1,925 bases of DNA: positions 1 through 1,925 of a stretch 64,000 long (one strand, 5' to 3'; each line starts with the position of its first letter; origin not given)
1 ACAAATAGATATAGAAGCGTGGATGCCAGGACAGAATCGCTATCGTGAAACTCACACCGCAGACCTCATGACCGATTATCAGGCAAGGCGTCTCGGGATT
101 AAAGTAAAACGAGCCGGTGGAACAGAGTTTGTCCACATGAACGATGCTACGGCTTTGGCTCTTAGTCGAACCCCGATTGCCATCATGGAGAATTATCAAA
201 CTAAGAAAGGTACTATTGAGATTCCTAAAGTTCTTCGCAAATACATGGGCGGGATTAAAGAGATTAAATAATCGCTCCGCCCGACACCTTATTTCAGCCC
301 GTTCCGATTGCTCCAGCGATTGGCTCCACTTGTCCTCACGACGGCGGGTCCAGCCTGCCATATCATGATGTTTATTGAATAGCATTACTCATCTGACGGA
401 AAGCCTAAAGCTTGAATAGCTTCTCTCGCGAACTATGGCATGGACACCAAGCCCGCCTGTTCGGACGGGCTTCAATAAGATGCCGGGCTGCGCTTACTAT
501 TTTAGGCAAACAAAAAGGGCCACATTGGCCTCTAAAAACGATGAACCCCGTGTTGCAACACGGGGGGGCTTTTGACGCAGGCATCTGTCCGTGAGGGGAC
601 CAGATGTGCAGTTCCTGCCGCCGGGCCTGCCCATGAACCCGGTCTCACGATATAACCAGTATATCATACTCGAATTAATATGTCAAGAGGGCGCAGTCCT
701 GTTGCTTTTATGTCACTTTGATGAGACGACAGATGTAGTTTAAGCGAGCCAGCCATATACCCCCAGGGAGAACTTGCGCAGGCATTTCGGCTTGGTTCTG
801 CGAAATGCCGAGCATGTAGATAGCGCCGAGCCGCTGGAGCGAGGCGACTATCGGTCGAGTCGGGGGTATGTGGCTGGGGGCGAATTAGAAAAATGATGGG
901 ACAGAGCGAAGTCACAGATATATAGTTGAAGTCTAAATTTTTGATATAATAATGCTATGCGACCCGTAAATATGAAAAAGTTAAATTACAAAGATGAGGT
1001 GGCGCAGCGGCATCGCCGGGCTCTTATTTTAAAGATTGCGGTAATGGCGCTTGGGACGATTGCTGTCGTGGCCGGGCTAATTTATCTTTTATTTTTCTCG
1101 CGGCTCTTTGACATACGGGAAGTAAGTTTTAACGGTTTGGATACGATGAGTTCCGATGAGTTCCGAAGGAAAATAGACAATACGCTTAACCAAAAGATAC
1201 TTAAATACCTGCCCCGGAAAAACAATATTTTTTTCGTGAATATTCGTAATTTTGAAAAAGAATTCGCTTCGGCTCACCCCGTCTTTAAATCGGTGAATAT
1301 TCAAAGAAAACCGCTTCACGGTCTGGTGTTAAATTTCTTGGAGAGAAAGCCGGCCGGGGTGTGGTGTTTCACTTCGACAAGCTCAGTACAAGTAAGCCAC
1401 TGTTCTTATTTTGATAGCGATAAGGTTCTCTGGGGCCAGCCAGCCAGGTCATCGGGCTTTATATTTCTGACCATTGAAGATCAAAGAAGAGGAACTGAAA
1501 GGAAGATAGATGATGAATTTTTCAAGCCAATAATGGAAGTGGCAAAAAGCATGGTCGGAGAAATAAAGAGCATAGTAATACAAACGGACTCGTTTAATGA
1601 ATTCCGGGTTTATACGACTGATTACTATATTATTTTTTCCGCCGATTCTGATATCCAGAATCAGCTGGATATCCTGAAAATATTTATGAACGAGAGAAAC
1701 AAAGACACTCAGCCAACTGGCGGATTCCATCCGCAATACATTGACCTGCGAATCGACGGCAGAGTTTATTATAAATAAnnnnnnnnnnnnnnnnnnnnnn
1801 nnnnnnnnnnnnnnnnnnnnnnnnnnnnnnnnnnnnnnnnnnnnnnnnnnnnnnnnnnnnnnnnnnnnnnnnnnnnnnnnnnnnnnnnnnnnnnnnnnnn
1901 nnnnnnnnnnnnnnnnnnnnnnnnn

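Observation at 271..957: A 690-bp GC-rich intergenic island between serS and ftsQ holding a promoter- and terminator-bounded minus-strand sRNA candidate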

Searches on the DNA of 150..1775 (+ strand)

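Call 4: search_rna_families(source=window, start=150, end=1100, threshold=evalue, max_evalue=10, show_alignments=4)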
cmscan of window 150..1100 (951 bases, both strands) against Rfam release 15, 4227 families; matches with E-value up to 10: 6.
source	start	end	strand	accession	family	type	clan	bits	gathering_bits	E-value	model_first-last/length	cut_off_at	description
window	539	572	+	RF01791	F6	Gene; sRNA;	-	16.1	46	8.3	1-57/57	no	F6 TB sRNA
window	578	638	+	RF02341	ncrMT1302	Gene; sRNA;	-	14.7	45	7.9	1-109/109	no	Mycobacterium sRNA ncrMT1302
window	450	471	-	RF01519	CC0196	Gene; sRNA;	-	14.6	35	1.9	34-55/58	no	Caulobacter sRNA CC0196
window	1069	1096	+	RF02162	XIST_A_REPEAT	Gene; sRNA;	-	13.9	33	4.5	1-37/37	no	XIST RNA A repeat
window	706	803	+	RF02288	TtnuCD11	Gene; snRNA; snoRNA; CD-box;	-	12.1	70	7.4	1-74/74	no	Tetrahymena snoRNA TtnuCD11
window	508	594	-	RF02423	Bp1_781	Gene; sRNA;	-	10.6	80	4.1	1-230/230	no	Burkholderia sRNA Bp1_Cand871_SIPHT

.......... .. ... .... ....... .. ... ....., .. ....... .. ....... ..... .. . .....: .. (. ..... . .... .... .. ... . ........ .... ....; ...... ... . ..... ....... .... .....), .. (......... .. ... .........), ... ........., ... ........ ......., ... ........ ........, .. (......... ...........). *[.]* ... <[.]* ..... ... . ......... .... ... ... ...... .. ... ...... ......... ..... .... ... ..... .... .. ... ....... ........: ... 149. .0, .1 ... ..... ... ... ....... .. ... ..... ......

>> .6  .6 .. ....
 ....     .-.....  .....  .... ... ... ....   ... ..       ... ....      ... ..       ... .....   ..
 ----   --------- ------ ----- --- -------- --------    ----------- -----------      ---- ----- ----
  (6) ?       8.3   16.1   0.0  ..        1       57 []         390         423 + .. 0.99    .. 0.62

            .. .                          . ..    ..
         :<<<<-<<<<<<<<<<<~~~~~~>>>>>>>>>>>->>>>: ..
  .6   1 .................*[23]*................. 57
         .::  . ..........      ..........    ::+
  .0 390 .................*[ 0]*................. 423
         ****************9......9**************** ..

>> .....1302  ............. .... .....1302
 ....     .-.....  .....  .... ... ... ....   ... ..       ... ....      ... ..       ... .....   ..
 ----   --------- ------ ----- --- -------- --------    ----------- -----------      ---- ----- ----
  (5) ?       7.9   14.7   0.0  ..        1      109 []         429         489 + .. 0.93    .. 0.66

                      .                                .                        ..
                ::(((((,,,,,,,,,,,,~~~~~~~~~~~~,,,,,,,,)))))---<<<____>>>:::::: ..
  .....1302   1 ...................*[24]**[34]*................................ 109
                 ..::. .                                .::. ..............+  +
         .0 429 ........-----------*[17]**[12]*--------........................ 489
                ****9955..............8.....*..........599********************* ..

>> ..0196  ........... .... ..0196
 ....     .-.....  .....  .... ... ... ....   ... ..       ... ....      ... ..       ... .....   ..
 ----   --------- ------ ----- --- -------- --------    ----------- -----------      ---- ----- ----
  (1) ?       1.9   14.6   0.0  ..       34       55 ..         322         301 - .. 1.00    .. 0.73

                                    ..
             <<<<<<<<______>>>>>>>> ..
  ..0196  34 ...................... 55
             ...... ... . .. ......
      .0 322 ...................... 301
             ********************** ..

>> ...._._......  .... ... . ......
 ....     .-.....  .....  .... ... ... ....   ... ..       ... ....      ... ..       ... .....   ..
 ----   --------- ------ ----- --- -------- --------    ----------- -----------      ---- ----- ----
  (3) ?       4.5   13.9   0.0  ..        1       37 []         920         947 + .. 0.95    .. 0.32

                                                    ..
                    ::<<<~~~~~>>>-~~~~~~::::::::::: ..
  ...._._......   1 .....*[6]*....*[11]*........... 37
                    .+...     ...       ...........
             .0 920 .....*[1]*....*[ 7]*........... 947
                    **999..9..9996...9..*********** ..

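Call 39: build_rna_model(alignment_id=A4, structure=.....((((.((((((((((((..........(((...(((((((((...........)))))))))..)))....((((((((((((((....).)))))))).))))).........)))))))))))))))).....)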
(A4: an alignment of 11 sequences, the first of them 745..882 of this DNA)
Model R1 built from alignment A4 (11 sequences, 140 columns); structure: as given.
model positions 138; base pairs 42; branch points 1; effective number of sequences 0.95; information 0.589 bits per position. Calibrated on 0.2 Mb of random sequence (short: E-values are rough).
structure used (alignment columns):
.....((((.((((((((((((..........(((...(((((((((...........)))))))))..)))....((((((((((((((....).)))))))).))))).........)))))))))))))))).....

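Call 40: search_with_rna_model(model_id=R1, sources=[window, L001, L002, L003, L004, L005, L006, L007, L008, L009, L011, L013, L014, L015, L016, L018, L019, L020, L021, L024, L027, L028, L029, L030, L031, L032, L033, L035, L037, L038], max_evalue=1, make_alignment=true)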
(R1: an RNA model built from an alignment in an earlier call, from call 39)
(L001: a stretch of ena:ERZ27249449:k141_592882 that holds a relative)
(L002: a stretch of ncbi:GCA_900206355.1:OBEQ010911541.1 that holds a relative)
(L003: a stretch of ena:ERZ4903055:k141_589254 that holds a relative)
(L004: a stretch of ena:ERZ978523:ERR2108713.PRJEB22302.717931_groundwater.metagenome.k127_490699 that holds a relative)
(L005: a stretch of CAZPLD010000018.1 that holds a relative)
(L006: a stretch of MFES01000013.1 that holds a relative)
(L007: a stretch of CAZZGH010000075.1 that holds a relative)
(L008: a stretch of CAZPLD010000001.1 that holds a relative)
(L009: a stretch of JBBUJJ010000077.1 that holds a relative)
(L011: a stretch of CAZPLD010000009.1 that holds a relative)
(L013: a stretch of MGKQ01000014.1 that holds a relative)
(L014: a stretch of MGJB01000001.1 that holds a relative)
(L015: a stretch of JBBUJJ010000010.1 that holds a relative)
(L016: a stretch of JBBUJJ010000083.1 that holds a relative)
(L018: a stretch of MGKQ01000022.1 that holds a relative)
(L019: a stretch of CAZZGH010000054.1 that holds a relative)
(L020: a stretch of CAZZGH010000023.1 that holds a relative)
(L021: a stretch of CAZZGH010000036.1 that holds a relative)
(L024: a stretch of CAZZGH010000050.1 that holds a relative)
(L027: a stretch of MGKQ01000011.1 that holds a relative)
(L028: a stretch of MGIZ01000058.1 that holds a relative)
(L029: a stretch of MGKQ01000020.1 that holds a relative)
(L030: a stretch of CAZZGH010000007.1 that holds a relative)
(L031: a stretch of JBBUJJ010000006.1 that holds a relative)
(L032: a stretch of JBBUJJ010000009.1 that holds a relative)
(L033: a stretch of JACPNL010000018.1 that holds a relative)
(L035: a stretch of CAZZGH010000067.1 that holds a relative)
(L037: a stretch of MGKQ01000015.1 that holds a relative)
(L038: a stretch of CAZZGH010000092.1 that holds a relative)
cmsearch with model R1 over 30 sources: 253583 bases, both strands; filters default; matches with E-value up to 1: 31.
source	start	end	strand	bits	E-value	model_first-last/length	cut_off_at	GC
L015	1824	1961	-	162.3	7.6e-36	1-138/138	no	0.59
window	745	882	+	160.4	2.1e-35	1-138/138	no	0.63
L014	6418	6556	-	157.6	9.7e-35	1-138/138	no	0.55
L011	494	631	+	157.3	1.2e-34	1-138/138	no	0.59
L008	5225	5362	+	155.7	2.9e-34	1-138/138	no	0.6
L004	1860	1998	+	152.4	1.7e-33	1-138/138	no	0.6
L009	61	197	-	149.4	8.5e-33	1-138/138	no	0.61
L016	405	540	-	148.3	1.6e-32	1-138/138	no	0.61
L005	4355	4492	+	145.9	5.8e-32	1-138/138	no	0.58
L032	874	1011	-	145.2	8.7e-32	1-138/138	no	0.56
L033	1715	1851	-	144.8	1.1e-31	1-138/138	no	0.58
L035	1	113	+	122.5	2e-26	26-138/138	5'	0.6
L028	2689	2827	+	104.6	3.6e-22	1-138/138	no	0.46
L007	1718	1851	-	102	1.5e-21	1-138/138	no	0.54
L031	1960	2092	+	92.3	3e-19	1-138/138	no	0.53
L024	998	1132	+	91.5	4.6e-19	1-138/138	no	0.54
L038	1744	1876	+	87.5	4e-18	1-138/138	no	0.57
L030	1447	1622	+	84.5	2.1e-17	1-138/138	no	0.52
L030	390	523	+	82.2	7.3e-17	1-138/138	no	0.55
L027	5977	6113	-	81.5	1.1e-16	1-138/138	no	0.47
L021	113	243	-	77.8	8e-16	1-138/138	no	0.5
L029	688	818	+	75.1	3.5e-15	1-138/138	no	0.54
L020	1577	1708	-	71.2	2.9e-14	1-138/138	no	0.55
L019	4168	4292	-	70.9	3.5e-14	11-138/138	5'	0.51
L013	4465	4603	-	37.8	2.4e-06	1-138/138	no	0.48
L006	6451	6490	+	34.9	1.2e-05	31-70/138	no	0.68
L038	1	65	-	34.5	1.5e-05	1-65/138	3'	0.62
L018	2663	2796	-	31.9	6e-05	1-138/138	no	0.47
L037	5054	5172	+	30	0.00017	1-138/138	no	0.45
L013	4868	4910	-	16.3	0.29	1-138/138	no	0.49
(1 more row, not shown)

Alignment A5: 31 matches aligned to the model, 190 columns, each read 5' to 3' on its own strand. Consensus structure (alignment columns), stored with it:
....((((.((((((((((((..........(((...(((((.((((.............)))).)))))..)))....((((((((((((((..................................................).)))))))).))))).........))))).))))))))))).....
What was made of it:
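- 745..882 (+): el core, el1 subtype. P1 is 749-764 with 862-877. The P2 hairpin is 781-809, with an invariant loop GCUUGGUUCUK. The P3 hairpin is 819-852, with an apical C[GCNG]G plus a bulged A. The covariance model scores it 160 bits (call 40).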

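Call 64: search_with_rna_model(model_id=R1, sources=[L051, L052, L053, L054, L055, L056, L057, L058, L059, L060, L061, L062, L063, L064, L065, L066, L067, L068, L069, L070, L071, L072, L073, L074, L075, L076, L077, L078, L079, L080, L081, L082, L083, L084, L085, L086, L087, L088, L089, L090, L091, L092, L093, L094, L095, L096, L097, L098, L099, L100, L101, L102, L103, L104, L105, L106, L107, L108, L109, L110, L111, L112, L113, L114, L115, L116, L117, L118, L119, L120, L121, L122, L123, L124, L125, L126, L127, L128, L129, L130, L131], max_evalue=0.001, make_alignment=true)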
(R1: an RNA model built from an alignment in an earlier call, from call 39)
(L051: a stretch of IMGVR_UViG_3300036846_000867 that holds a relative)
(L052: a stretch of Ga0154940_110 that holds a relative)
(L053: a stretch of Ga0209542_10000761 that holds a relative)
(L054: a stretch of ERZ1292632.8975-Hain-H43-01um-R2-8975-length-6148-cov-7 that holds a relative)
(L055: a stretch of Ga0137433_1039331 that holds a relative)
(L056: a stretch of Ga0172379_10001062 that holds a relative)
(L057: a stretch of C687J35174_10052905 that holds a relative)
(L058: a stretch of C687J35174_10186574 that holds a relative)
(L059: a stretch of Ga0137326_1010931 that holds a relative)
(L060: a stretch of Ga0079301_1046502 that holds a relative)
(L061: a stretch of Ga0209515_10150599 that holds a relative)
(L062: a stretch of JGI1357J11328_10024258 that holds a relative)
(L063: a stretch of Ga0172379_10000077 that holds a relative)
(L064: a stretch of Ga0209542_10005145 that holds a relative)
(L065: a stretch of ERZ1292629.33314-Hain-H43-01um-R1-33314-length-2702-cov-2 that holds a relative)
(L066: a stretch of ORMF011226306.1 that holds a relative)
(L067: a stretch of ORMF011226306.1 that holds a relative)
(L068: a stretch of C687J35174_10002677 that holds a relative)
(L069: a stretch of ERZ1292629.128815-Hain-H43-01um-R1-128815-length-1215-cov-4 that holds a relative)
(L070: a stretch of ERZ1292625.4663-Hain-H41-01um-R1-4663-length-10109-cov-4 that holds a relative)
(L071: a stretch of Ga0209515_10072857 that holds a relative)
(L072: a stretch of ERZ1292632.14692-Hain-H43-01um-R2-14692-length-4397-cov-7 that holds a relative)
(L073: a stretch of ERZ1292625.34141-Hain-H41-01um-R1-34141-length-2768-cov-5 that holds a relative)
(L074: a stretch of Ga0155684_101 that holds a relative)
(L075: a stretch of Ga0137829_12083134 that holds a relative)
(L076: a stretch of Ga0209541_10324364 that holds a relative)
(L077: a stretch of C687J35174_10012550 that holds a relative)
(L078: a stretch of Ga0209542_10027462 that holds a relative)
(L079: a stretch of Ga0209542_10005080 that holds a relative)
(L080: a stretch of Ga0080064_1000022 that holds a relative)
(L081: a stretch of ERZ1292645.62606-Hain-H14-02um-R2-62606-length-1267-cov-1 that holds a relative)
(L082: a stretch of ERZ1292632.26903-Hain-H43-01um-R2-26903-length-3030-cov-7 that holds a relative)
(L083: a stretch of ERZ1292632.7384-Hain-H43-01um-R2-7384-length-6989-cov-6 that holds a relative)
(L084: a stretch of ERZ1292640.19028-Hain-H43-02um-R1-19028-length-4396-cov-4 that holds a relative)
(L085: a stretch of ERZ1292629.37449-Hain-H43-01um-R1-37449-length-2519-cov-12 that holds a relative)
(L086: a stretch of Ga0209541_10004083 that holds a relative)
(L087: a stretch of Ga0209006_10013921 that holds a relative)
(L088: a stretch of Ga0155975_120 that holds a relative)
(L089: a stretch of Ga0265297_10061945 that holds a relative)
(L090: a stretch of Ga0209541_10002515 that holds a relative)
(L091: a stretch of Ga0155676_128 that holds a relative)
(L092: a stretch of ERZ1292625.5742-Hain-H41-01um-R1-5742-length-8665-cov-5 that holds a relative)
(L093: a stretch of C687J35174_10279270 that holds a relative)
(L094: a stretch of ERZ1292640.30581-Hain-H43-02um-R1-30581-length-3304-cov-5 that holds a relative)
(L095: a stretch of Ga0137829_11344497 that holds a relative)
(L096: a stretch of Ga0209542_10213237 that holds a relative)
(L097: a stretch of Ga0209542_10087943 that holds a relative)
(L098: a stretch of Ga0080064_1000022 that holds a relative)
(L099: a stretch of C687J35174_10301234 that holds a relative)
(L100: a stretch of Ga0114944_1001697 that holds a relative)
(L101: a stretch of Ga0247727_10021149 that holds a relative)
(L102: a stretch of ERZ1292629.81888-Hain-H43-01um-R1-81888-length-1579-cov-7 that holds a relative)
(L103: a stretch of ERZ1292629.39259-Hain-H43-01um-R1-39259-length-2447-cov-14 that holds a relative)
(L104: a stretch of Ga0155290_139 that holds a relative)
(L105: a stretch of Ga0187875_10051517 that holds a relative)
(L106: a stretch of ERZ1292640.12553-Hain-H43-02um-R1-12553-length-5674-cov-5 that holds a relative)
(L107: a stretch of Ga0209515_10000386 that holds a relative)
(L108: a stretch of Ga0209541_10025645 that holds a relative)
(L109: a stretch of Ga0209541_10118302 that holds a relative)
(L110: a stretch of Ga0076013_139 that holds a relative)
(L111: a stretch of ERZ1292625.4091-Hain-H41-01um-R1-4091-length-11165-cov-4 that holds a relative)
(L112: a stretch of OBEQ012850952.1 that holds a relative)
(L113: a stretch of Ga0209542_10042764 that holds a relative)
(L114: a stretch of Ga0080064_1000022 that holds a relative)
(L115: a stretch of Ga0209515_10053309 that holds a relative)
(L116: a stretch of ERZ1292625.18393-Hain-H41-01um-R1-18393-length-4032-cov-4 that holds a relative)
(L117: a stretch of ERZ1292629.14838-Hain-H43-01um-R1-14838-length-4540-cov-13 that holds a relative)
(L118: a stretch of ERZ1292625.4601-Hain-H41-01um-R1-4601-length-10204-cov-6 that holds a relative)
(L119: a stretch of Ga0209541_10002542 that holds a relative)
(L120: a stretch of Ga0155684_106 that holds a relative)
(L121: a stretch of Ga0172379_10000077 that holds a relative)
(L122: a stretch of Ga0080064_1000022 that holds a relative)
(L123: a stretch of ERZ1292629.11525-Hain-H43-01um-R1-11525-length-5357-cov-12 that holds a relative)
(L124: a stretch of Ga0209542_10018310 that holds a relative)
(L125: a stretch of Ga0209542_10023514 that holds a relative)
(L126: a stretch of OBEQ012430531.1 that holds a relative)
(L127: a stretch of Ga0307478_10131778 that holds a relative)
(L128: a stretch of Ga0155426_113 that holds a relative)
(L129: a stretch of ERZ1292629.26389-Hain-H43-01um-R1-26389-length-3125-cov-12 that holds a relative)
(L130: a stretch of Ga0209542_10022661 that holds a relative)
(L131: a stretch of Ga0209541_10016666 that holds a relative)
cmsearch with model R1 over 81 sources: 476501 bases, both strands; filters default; matches with E-value up to 0.001: 85.
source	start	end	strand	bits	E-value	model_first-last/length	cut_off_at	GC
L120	2100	2237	+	163.9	5.9e-36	1-138/138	no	0.57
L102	297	434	-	162.9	1e-35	1-138/138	no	0.58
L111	5246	5383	-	162.3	1.4e-35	1-138/138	no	0.59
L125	8467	8604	-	161.3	2.5e-35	1-138/138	no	0.61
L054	2656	2793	-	160.9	3.1e-35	1-138/138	no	0.57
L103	1792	1929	-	160.4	4.2e-35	1-138/138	no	0.59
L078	1417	1554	+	159.9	5.4e-35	1-138/138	no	0.62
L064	3265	3402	-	159.2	7.9e-35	1-138/138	no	0.58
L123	5220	5357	-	158.5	1.1e-34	1-138/138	no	0.59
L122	9992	10129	+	158.2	1.3e-34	1-138/138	no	0.54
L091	2488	2626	+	157.6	1.8e-34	1-138/138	no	0.55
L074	2628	2765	+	157.6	1.8e-34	1-138/138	no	0.62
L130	2447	2584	-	157.3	2.2e-34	1-138/138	no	0.56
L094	2457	2594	-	155.9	4.8e-34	1-138/138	no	0.61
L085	1855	1992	-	155.6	5.5e-34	1-138/138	no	0.58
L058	14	151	+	154.5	1e-33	1-138/138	no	0.61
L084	3626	3763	-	153.6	1.7e-33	1-138/138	no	0.59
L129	1913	2049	-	152.8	2.5e-33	1-138/138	no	0.59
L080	492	630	-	152.4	3.2e-33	1-138/138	no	0.6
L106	1742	1878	+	151.2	6e-33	1-138/138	no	0.59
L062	13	151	-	150.7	8.1e-33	1-138/138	no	0.61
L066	2675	2812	+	150.4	9.5e-33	1-138/138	no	0.56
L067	5249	5386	-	150.4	9.5e-33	1-138/138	no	0.56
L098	3195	3332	+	150.4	9.5e-33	1-138/138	no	0.56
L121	3434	3571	-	150.2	1e-32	1-138/138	no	0.57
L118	7146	7282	-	149.4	1.6e-32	1-138/138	no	0.61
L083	1094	1229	-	149.4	1.7e-32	1-138/138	no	0.62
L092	3737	3872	+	148.3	3e-32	1-138/138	no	0.61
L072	2358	2494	+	146.7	7e-32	1-138/138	no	0.58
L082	1990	2126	+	146.5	8.1e-32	1-138/138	no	0.58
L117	3397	3532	-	144.9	1.9e-31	1-138/138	no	0.62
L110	6322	6459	-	143.6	4e-31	1-138/138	no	0.54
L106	55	193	+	141.1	1.5e-30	1-138/138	no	0.62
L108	3302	3439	-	137.6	1e-29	1-138/138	no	0.58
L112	53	189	-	135.2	3.7e-29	1-138/138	no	0.55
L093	1124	1248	+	134.1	6.7e-29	1-125/138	3'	0.54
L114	3878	4062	+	119.9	1.6e-25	1-138/138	no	0.61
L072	1678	1815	-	117.4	6.2e-25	1-138/138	no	0.64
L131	4977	5116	+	117.2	7.1e-25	1-138/138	no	0.49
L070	9996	10109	-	116.1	1.3e-24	25-138/138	5'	0.58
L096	1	107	+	110.2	3.2e-23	32-138/138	5'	0.63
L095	783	922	+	101.7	3.2e-21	1-138/138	no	0.56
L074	1020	1152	+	99.8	9.1e-21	1-138/138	no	0.58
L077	1567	1699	-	99.8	9.1e-21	1-138/138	no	0.58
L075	1502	1637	-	95.6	9.3e-20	1-138/138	no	0.54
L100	948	1083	+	95.6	9.3e-20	1-138/138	no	0.54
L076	799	932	+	94.4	1.7e-19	1-138/138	no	0.48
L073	2498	2630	+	92.3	5.6e-19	1-138/138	no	0.53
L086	5053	5189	-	91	1.1e-18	1-138/138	no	0.5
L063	5572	5704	+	90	1.9e-18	1-138/138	no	0.57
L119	1549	1682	-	89.3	2.8e-18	1-138/138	no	0.46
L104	5962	6097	+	87.8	6.5e-18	1-138/138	no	0.52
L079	5295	5432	+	87.4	8.2e-18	1-138/138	no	0.53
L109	2517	2605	+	87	9.8e-18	1-89/138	3'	0.58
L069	54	186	+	85.1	2.8e-17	1-138/138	no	0.54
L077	1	91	-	84.5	3.9e-17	1-91/138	3'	0.57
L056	10576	10709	+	84.2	4.5e-17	1-138/138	no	0.51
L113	808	940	-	82.7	1e-16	1-138/138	no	0.47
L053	3907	4043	+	81.5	2e-16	1-138/138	no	0.47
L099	1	84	-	80.8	2.9e-16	1-84/138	3'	0.56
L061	1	120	-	79.3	6.6e-16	1-119/138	3'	0.48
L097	3252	3388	+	78.5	1e-15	1-138/138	no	0.49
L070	5628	5762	+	78.5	1e-15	1-138/138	no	0.44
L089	107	236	+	75.8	4.5e-15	1-138/138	no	0.52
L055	1140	1270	+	75.4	5.4e-15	1-138/138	no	0.53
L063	10158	10292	+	75.1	6.4e-15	1-138/138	no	0.49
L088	39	169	+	75.1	6.6e-15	1-138/138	no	0.54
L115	550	684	-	74.8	7.6e-15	1-138/138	no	0.52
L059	1440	1570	+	73.7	1.4e-14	1-138/138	no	0.52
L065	1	74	-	71.6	4.4e-14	1-74/138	3'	0.53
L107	13976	14108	+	70.7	7e-14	1-138/138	no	0.52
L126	3478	3610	-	70.7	7e-14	1-138/138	no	0.52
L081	1066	1199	+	68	3.1e-13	1-138/138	no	0.5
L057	1995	2125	+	65.9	9.6e-13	1-138/138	no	0.6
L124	10020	10150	-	65.9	9.6e-13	1-138/138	no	0.6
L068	1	117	+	63.7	3.2e-12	20-138/138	5'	0.51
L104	3761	3909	+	60.2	2.2e-11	1-138/138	no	0.49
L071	1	112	+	59.1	4e-11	26-138/138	5'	0.5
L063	6991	7136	-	56.4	1.7e-10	1-138/138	no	0.46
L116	2912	3038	+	46.6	3.7e-08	1-138/138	no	0.52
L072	1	53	+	37.7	4.7e-06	85-138/138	5'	0.66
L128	5636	5675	+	34.9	2.2e-05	31-70/138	no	0.68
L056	14327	14438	+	33.6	4.4e-05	1-116/138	3'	0.52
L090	964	1097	-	31.9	0.00011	1-138/138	no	0.47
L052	2292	2410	+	30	0.00031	1-138/138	no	0.45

Alignment A7: 85 matches aligned to the model, 224 columns, each read 5' to 3' on its own strand. Consensus structure (alignment columns), stored with it:
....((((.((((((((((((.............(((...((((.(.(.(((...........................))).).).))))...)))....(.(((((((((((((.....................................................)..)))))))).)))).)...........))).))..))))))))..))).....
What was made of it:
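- Orientations are mixed even within one contig (L063, call 64).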

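Call 84: search_dna_similar(query=window:272-956:+, collection=phages, mode=distant, max_evalue=0.001, max_rows=10)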
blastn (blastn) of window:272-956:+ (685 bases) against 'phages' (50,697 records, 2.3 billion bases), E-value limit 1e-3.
No match.

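Call 85: search_dna_similar(query=window:272-956:+, collection=plasmids, mode=distant, max_evalue=0.001, max_rows=10)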
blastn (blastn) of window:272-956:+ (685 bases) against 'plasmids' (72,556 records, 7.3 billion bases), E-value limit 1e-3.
No match.
